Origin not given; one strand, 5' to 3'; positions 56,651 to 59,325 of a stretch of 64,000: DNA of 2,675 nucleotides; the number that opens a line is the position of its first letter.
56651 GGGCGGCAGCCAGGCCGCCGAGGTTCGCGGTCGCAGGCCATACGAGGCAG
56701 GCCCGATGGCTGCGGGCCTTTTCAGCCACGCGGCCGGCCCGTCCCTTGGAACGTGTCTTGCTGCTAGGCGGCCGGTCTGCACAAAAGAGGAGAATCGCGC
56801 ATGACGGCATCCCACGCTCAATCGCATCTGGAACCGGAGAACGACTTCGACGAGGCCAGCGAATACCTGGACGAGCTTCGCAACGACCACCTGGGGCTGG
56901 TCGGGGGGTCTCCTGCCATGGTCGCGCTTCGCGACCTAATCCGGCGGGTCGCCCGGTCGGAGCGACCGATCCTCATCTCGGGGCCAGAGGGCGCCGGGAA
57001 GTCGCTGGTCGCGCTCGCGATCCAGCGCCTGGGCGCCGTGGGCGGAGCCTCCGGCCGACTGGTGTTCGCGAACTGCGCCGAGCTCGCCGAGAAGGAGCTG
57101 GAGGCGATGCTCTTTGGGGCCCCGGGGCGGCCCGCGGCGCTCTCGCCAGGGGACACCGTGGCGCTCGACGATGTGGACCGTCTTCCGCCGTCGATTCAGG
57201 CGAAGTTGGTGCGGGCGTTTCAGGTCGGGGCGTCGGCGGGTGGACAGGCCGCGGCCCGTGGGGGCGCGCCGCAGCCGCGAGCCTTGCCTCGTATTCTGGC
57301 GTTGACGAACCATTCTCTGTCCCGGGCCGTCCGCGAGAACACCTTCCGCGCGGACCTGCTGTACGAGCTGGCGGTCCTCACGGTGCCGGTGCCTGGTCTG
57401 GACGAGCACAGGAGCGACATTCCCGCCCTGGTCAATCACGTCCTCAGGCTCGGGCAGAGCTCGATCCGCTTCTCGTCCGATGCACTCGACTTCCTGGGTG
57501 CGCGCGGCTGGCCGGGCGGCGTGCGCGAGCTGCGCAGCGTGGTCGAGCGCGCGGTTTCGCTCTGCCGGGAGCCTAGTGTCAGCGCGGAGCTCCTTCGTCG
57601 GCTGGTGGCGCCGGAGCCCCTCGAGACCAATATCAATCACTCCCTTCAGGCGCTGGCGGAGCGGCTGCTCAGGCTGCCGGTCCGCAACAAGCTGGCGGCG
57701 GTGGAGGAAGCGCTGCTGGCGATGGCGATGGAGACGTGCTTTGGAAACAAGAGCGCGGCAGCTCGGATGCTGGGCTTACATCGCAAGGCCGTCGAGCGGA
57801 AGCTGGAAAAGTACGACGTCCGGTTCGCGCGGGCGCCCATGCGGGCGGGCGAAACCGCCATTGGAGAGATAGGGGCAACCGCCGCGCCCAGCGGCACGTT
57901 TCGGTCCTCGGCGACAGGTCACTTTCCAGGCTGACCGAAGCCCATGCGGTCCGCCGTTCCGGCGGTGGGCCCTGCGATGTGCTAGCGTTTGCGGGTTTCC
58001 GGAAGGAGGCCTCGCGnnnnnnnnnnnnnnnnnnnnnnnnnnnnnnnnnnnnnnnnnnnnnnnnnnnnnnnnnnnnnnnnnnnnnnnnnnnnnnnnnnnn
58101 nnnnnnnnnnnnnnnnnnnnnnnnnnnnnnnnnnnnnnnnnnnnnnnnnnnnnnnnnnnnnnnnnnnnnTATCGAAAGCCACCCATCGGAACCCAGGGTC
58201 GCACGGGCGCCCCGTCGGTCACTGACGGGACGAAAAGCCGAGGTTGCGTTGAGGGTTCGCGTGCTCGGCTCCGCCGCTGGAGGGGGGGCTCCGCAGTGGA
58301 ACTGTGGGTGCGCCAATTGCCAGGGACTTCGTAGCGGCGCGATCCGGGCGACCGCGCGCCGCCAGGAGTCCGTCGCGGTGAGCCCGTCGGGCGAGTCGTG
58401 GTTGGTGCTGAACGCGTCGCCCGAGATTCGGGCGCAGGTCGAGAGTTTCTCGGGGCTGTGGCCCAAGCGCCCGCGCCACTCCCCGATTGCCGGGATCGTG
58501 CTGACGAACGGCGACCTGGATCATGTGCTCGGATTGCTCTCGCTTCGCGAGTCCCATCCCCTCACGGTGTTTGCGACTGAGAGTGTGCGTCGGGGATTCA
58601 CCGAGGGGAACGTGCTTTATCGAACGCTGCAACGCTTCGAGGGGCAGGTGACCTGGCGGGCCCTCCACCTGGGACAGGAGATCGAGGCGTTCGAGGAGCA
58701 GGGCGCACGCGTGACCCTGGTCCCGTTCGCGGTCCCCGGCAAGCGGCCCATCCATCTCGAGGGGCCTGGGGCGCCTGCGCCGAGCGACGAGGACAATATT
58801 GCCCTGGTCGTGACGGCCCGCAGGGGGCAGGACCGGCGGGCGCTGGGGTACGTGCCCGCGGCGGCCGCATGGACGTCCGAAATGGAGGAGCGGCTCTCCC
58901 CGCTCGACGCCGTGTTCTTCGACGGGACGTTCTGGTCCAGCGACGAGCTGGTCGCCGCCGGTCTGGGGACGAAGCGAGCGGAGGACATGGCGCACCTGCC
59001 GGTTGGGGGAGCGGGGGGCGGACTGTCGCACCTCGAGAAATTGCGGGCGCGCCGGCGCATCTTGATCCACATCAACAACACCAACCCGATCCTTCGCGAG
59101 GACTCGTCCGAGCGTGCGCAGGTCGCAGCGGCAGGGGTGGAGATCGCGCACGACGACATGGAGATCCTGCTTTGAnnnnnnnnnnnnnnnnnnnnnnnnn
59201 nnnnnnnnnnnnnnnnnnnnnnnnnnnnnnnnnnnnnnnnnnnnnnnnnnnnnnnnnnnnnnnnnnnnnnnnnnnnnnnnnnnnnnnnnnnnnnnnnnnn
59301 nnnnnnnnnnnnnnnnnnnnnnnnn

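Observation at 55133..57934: Two divergent sigma-54-type regulators immediately upstream of the pqq operon, one lacking GAFTGA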

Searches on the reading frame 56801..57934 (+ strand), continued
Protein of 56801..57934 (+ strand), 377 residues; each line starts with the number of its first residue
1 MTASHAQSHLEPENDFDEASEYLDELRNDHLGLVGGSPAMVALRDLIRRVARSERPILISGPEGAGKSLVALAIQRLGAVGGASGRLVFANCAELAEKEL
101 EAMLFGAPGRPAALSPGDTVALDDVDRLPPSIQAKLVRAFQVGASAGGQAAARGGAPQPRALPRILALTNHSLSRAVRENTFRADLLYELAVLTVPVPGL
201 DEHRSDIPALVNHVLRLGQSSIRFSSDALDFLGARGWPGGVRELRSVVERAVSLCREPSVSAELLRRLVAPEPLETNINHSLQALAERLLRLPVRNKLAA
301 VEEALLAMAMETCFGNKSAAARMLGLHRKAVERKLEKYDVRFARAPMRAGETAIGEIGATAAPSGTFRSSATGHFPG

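Call 15: find_related_loci(query=A1, collection=genome_contigs, flank=10000)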
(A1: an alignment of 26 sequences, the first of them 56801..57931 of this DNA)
Query A1 (377 aa) in genome_contigs; peptide patterns used: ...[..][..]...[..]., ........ (x = any residue, [..] = any of these).
599 stretches matched a pattern (row limit reached: there are more); 566 encode a relative of the query (tblastn E <= 1e-3); the best 80 are kept; 80 distinct loci.
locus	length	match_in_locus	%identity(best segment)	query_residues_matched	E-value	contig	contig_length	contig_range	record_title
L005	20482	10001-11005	80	1-341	1e-169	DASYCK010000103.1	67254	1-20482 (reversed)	MAG TPA_asm: Polyangia bacterium isolate SMAG_U4931 k141_3091571, whole genome shotgun sequence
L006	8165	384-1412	59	17-342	3e-110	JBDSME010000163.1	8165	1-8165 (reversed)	MAG: Polyangia bacterium isolate cluster1_bin.386 k127_12616880, whole genome shotgun sequence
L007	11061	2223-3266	57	7-347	5e-110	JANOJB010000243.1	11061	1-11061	MAG: Pseudomonadota bacterium isolate SOY_63_concoct_362_sub SOY_63_k141_1313262, whole genome shotgun sequence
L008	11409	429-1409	60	19-346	3e-107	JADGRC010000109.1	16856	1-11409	MAG: Proteobacteria bacterium isolate Chersky_194 k127_4334525, whole genome shotgun sequence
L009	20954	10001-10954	57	21-341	7e-104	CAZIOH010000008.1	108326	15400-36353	MAG TPA_asm: uncultured Myxococcales bacterium isolate binchicken_co54_403 genome assembly, contig: NODE_214_length_1083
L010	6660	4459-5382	42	31-337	2e-66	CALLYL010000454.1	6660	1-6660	MAG TPA_asm: uncultured Myxococcales bacterium isolate SRR5676476_bin.50_CONCOCT_v1.1_MAG genome assembly, contig: ERZ72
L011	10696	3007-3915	42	33-331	2e-58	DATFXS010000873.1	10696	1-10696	MAG TPA_asm: Polyangia bacterium isolate SMAG_U9523 k141_12124229, whole genome shotgun sequence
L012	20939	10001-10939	41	32-339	2e-56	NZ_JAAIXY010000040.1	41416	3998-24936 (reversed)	Myxococcus eversor strain AB053B NODE_40_length_41416_cov_15.1478, whole genome shotgun sequence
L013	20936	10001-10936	43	31-335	1e-54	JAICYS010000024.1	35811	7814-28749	MAG: Myxococcota bacterium isolate LS_ISSM_2_bin.42 k141_3548296_length_35811_cov_15.1102, whole genome shotgun sequence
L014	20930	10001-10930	40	33-337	2e-53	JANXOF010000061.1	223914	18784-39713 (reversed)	MAG: Polyangiaceae bacterium isolate GL140_1_concoct_143 GL140_1_k141_2158628, whole genome shotgun sequence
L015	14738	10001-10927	41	32-337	3e-52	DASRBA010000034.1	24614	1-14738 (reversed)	MAG TPA_asm: Myxococcaceae bacterium isolate SMAG_U11132 k141_3469415, whole genome shotgun sequence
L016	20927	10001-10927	38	32-335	6e-49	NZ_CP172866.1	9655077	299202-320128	Corallococcus coralloides strain KYC2213 chromosome, complete genome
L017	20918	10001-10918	38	32-335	2e-47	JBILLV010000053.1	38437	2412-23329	MAG: Polyangiales bacterium isolate ME2017-08-08_3300044911_group7_bin125 Rohwer_bin1484_scaffold_804_c1, whole genome s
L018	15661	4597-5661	36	1-345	2e-46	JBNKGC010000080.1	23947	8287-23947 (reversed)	MAG: Polyangiaceae bacterium isolate E1E2.bin.38.strict NODE_80_length_23947_cov_4.617637, whole genome shotgun sequence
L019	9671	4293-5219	37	33-337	9e-46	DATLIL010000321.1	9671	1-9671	MAG TPA_asm: Polyangiaceae bacterium isolate SMAG_U13667 k141_4187340, whole genome shotgun sequence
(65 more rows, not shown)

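Call 16: find_related_loci(query=A1, collection=metagenome_contigs, flank=10000)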
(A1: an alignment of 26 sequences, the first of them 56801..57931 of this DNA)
Query A1 (377 aa) in metagenome_contigs; peptide patterns used: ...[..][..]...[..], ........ (x = any residue, [..] = any of these).
600 stretches matched a pattern (row limit reached: there are more); 504 encode a relative of the query (tblastn E <= 1e-3); the best 80 are kept; 80 distinct loci.
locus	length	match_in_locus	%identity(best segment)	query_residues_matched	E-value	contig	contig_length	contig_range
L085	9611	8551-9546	71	2-341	6e-147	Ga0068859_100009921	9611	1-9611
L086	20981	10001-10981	68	1-341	7e-138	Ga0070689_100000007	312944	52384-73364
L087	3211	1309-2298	56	22-356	1e-109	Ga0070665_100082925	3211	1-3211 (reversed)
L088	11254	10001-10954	57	21-341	4e-104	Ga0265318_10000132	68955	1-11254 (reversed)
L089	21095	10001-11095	71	1-370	2e-162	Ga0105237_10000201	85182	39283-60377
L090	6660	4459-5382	42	31-337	1e-66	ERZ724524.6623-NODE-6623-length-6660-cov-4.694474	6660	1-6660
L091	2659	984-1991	43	31-365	1e-67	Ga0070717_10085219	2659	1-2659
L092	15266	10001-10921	42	33-335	5e-63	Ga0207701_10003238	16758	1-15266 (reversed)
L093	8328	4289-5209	44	33-335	2e-62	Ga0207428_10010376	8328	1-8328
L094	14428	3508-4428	42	33-335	3e-62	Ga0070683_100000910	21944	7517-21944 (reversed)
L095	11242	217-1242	41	33-368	2e-62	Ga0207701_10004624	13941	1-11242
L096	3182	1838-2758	42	33-335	4e-62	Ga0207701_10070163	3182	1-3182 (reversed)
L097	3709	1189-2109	43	33-335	1e-61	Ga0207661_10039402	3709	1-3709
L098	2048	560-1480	42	33-335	4e-61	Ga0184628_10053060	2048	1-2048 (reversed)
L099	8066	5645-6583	43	33-336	5e-60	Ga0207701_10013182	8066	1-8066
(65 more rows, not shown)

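Call 47: predict_structure(alignment_id=A1)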
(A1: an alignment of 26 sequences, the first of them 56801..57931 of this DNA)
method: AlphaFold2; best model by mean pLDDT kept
length: 377 residues; sequences in the alignment: 26
mean_pLDDT: 79.0   pTM: 0.63
mean pLDDT of the five models: 79.0, 77.8, 76.8, 74.1, 73.3
residues with pLDDT >= 90: 187; 70-90: 90; 50-70: 35; < 50: 65
segments of 3 or more residues with pLDDT < 50: 1-15, 147-158, 274-277, 344-377
pLDDT, mean of each block of 10 residues (from residue 1): 37 59 85 91 95 93 93 88 80 95 87 86 96 94 58 47 92 94 96 95 94 91 95 90 93 93 89 52 64 66 86 88 90 87 49 35 34 37
secondary structure, 60 per line:
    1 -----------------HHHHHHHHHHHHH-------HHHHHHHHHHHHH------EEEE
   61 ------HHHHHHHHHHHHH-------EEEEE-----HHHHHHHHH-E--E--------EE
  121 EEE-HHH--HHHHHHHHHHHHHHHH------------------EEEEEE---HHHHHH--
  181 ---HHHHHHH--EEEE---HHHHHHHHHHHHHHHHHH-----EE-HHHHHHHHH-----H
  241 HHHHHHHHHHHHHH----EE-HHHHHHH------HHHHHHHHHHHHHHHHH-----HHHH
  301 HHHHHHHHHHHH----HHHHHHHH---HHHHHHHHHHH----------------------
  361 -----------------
elements in order: H18-30 H38-50 E57-60 H67-79 E87-91 H97-105 E119-123 H130-145 E164-169 H173-178 H184-190 E193-196 H200-217 H226-234 H240-254 H262-268 H275-291 H297-312 H317-324 H328-338

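Call 50: fold_search(model_id=the predicted structure, library=pdb)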
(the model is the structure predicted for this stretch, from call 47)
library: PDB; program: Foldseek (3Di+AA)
matches with E <= 10: 1340; with E <= 0.001: 351
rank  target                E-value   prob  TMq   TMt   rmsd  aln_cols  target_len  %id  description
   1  5m7p_B                1.2e-20  1.00  0.54  0.47  10.3       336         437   32  Crystal structure of NtrX from Brucella abortus in complex with ADP processed with the CrystalDirect automated mountin (released 2017-01-25)
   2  5m7n_B                1.3e-19  1.00  0.53  0.47  10.1       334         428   31  Crystal structure of NtrX from Brucella abortus in complex with ATP processed with the CrystalDirect automated mountin (released 2017-01-25)
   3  5m7p_A                3.9e-19  1.00  0.53  0.46  12.1       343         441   32  Crystal structure of NtrX from Brucella abortus in complex with ADP processed with the CrystalDirect automated mountin (released 2017-01-25)
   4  5m7o_A                9.5e-19  1.00  0.52  0.44  12.5       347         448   31  Crystal structure of NtrX from Brucella abortus processed with the CrystalDirect automated mounting and cryo-cooling t (released 2017-01-25)
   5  5m7o_B                2.6e-18  1.00  0.54  0.47   9.7       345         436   31  Crystal structure of NtrX from Brucella abortus processed with the CrystalDirect automated mounting and cryo-cooling t (released 2017-01-25)
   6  5m7n_A                3.3e-18  1.00  0.54  0.46  12.2       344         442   32  Crystal structure of NtrX from Brucella abortus in complex with ATP processed with the CrystalDirect automated mountin (released 2017-01-25)
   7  1ojl_D                3.9e-18  1.00  0.53  0.67  13.2       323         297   33  Crystal structure of a sigma54-activator suggests the mechanism for the conformational switch necessary for sigma54 bi (released 2005-05-19)
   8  1ojl_A                1.6e-17  1.00  0.53  0.67   9.7       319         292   34  Crystal structure of a sigma54-activator suggests the mechanism for the conformational switch necessary for sigma54 bi (released 2005-05-19)
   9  1ojl_E                4.0e-17  1.00  0.53  0.69  13.3       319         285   33  Crystal structure of a sigma54-activator suggests the mechanism for the conformational switch necessary for sigma54 bi (released 2005-05-19)
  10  1ny5_A                5.3e-17  1.00  0.53  0.52   6.4       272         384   30  Crystal structure of sigm54 activator (AAA+ ATPase) in the inactive state (released 2003-11-11)
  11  3m0e_A                1.6e-16  1.00  0.53  0.79   4.4       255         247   31  Crystal structure of the ATP-bound state of Walker B mutant of NtrC1 ATPase domain (released 2010-11-03)
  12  1ojl_F                5.8e-16  1.00  0.54  0.79   4.7       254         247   34  Crystal structure of a sigma54-activator suggests the mechanism for the conformational switch necessary for sigma54 bi (released 2005-05-19)
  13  1ny5_B                5.8e-16  1.00  0.54  0.53   6.9       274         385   30  Crystal structure of sigm54 activator (AAA+ ATPase) in the inactive state (released 2003-11-11)
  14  1ojl_C                6.8e-16  1.00  0.51  0.74   4.9       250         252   36  Crystal structure of a sigma54-activator suggests the mechanism for the conformational switch necessary for sigma54 bi (released 2005-05-19)
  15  4qos                  1.1e-15  1.00  0.51  0.78   4.5       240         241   30  CRYSTAL STRUCTURE OF PSPF(1-265) E108Q MUTANT bound to ADP (released 2014-08-06)
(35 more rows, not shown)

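Call 52: find_encoding_contigs(protein=P0051, flank=6000, max_places=1)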
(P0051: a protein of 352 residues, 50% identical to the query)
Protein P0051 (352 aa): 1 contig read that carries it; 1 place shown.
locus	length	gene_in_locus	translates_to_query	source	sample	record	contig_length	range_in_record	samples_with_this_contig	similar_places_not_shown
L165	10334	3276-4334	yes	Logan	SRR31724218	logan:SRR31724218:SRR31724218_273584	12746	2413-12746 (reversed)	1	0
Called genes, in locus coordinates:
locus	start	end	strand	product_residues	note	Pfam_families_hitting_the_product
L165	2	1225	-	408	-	?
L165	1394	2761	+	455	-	-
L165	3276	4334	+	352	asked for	PF00158:Sigma54_activat, PF14532:Sigma54_activ_2, PF25601:AAA_lid_14, PF02954:HTH_8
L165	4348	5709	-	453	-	PF00675:Peptidase_M16 (weak), PF05193:Peptidase_M16_C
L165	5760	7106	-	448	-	PF00675:Peptidase_M16, PF05193:Peptidase_M16_C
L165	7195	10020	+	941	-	PF02012:BNR (faint), PF15902:Sortilin-Vps10 (faint)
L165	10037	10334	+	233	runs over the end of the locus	-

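Call 53: find_encoding_contigs(protein=P0044, flank=6000, max_places=1)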
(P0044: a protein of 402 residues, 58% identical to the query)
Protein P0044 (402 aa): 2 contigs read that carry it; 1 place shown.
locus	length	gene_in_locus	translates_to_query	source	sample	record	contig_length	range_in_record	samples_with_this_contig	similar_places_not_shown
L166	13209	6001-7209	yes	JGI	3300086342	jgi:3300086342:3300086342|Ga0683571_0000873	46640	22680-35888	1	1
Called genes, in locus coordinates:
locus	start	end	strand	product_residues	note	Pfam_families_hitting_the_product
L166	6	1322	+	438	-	PF12704:MacB_PCD, PF02687:FtsX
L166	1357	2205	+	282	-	PF17131:TP_0789-like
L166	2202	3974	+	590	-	-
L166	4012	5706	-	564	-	PF16697:Yop-YscD_cpl, PF00498:FHA, PF00158:Sigma54_activat, PF01078:Mg_chelatase (weak), PF14532:Sigma54_activ_2, PF07728:AAA_5 (weak), PF25601:AAA_lid_14, PF02954:HTH_8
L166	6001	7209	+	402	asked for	PF00158:Sigma54_activat, PF14532:Sigma54_activ_2, PF25601:AAA_lid_14, PF02954:HTH_8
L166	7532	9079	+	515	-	PF09594:GT87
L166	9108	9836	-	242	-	PF00753:Lactamase_B, PF12706:Lactamase_B_2 (weak)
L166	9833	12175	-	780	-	-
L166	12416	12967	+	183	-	PF05685:Uma2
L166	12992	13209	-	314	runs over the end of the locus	PF03706:LPG_synthase_TM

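Call 54: find_encoding_contigs(protein=P0045, flank=6000, max_places=1)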
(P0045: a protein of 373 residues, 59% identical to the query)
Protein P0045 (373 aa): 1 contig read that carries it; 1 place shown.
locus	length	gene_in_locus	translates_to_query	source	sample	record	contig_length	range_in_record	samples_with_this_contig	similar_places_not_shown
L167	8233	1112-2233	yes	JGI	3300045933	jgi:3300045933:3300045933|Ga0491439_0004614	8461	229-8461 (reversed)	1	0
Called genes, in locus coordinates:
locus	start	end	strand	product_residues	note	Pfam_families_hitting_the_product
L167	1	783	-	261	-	?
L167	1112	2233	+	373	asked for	PF00158:Sigma54_activat, PF13191:AAA_16 (weak), PF14532:Sigma54_activ_2, PF25601:AAA_lid_14, PF02954:HTH_8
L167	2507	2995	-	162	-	PF01981:PTH2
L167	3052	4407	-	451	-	PF00675:Peptidase_M16, PF05193:Peptidase_M16_C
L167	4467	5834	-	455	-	PF00675:Peptidase_M16, PF05193:Peptidase_M16_C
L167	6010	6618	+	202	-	-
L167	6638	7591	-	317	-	PF01522:Polysacc_deac_1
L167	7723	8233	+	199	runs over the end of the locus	-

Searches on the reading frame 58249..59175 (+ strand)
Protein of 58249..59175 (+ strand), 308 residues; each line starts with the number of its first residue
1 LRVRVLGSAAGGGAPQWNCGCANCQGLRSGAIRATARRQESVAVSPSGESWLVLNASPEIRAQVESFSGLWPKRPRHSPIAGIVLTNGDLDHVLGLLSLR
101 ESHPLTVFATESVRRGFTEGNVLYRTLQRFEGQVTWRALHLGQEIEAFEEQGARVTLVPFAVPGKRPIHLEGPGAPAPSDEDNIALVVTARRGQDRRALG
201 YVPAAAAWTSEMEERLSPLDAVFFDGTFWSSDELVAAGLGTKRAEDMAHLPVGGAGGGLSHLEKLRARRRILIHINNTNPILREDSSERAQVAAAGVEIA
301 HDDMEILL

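Call 4: search_protein_families(library=pfam, proteins=[window:58249-59175:+], max_evalue=0.01)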
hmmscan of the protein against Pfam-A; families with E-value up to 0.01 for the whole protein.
window:58249-59175:+ (308 aa): 1 family
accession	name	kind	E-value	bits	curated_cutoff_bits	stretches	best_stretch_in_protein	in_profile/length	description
PF12706.13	Lactamase_B_2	-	9.1e-30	104.2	27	1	51-275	2-200/200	Beta-lactamase superfamily domain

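Call 6: search_protein_families(library=ncbifam, proteins=[window:58249-59175:+], max_evalue=0.01)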
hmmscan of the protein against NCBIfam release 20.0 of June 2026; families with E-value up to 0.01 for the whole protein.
window:58249-59175:+ (308 aa): 4 families
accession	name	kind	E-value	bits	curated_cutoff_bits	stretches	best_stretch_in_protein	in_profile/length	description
TIGR02108.2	PQQ_syn_pqqB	equivalog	1.9e-108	362.4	245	1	2-307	1-297/298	pyrroloquinoline quinone biosynthesis protein PqqB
NF002553.0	PRK02113.1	equivalog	8.1e-06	25.4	386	1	1-101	1-88/252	MBL fold metallo-hydrolase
TIGR03307.1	PhnP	equivalog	2.2e-05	24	272.25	1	1-101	1-88/249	phosphonate metabolism protein PhnP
NF038231.1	MBL_Geo_Pelo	equivalog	0.00032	20.3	360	0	3-103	2-89/250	GPMC system MBL fold metallohydrolase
